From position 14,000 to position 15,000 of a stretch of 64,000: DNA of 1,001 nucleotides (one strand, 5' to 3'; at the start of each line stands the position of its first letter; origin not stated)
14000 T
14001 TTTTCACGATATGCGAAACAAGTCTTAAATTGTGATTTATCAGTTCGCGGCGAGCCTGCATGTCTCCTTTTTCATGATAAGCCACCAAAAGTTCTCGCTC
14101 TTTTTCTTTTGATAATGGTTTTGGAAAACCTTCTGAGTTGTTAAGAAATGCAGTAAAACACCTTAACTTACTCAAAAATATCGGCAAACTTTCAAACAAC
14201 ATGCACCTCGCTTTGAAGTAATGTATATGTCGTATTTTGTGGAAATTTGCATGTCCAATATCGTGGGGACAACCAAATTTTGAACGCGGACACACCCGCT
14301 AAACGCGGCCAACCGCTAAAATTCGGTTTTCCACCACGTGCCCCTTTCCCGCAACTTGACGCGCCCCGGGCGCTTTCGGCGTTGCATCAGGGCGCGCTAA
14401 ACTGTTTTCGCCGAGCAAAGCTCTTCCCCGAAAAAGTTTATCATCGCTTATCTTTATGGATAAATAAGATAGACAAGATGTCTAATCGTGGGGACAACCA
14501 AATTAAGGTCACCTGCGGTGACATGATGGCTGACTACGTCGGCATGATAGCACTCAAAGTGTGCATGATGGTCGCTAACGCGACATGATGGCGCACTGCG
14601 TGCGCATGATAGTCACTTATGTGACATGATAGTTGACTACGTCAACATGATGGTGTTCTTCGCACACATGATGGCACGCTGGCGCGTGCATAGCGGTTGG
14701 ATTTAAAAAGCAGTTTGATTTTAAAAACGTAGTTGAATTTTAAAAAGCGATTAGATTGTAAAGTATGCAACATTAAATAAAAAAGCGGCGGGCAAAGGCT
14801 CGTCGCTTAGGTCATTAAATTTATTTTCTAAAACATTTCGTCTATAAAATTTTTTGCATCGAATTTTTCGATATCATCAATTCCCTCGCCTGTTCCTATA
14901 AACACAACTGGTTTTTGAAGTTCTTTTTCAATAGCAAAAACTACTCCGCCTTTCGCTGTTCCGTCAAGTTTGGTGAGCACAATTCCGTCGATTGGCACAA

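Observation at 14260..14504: Single copy of the same GC-rich unit sits 58 nt upstream of the sigK start codon, divergently oriented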

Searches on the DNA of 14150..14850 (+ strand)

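Call 8: search_rna_families(source=window, start=14150, end=14850, threshold=evalue, max_evalue=10, show_alignments=3)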
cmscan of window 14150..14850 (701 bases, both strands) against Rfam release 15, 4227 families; matches with E-value up to 10: 3.
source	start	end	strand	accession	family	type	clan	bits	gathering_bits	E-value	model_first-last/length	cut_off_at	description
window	14728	14849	+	RF00586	SNORA12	Gene; snRNA; snoRNA; HACA-box;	-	17.2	45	0.6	1-148/148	no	Small nucleolar RNA SNORA12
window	14422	14478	-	RF00212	SNORD38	Gene; snRNA; snoRNA; CD-box;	CL00051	15.1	44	7.7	1-70/70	no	Small nucleolar RNA SNORD38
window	14385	14448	-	RF01136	sR28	Gene; snRNA; snoRNA; CD-box;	-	14.4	39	0.33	1-55/55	no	Small nucleolar RNA sR28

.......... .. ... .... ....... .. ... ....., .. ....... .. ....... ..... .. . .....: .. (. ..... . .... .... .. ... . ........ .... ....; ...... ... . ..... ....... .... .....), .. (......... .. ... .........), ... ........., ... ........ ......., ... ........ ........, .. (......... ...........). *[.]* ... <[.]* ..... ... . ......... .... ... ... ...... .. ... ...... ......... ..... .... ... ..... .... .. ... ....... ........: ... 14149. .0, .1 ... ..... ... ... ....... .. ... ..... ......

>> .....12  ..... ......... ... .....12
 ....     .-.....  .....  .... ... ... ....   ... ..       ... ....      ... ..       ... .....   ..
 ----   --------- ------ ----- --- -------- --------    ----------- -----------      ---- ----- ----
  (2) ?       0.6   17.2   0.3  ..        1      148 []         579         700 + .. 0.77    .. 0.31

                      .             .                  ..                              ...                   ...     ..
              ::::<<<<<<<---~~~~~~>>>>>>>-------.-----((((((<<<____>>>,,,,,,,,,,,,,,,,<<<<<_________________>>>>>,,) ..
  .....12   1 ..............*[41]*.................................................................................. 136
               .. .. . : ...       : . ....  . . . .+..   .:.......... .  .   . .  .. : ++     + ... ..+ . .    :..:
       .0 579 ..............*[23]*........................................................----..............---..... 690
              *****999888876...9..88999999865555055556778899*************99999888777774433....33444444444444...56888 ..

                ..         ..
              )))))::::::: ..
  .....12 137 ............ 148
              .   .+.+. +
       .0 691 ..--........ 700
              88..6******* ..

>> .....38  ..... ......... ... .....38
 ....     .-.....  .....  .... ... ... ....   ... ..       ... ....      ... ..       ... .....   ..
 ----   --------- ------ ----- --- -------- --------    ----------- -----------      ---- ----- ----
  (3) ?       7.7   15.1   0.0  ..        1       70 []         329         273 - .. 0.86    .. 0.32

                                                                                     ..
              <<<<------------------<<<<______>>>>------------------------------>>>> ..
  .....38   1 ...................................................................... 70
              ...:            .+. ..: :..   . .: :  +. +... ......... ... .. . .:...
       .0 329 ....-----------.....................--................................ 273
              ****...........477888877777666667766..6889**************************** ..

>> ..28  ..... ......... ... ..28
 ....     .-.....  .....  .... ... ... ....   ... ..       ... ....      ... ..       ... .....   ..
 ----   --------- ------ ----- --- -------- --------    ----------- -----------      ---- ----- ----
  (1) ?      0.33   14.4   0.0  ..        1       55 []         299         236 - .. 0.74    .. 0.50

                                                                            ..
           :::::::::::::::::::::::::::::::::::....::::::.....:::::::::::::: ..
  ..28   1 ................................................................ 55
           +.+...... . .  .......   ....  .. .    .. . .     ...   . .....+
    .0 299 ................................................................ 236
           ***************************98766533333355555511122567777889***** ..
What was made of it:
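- On Any Rfam RNA family (riboswitches, ribozymes, known sRNAs, IS605/HEARO RNAs, group II intron domains): Region 14150-14850 at E up to 10 gave only three snoRNA-type noise hits of 14-17 bits (call 8).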

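Call 39: search_dna_similar(query=window:14255-14720:+, collection=plasmids, mode=distant, max_evalue=0.01, max_rows=10)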
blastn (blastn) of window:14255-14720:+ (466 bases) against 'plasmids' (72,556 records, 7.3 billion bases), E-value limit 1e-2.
No match.

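Call 40: search_dna_similar(query=window:14255-14720:+, collection=phages, mode=distant, max_evalue=0.01, max_rows=10)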
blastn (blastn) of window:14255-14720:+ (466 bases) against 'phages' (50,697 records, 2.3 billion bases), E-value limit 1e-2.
No match.
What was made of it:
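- Tried and rejected: Distant-mode blastn against plasmids and phages found no match (calls 39, 40).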
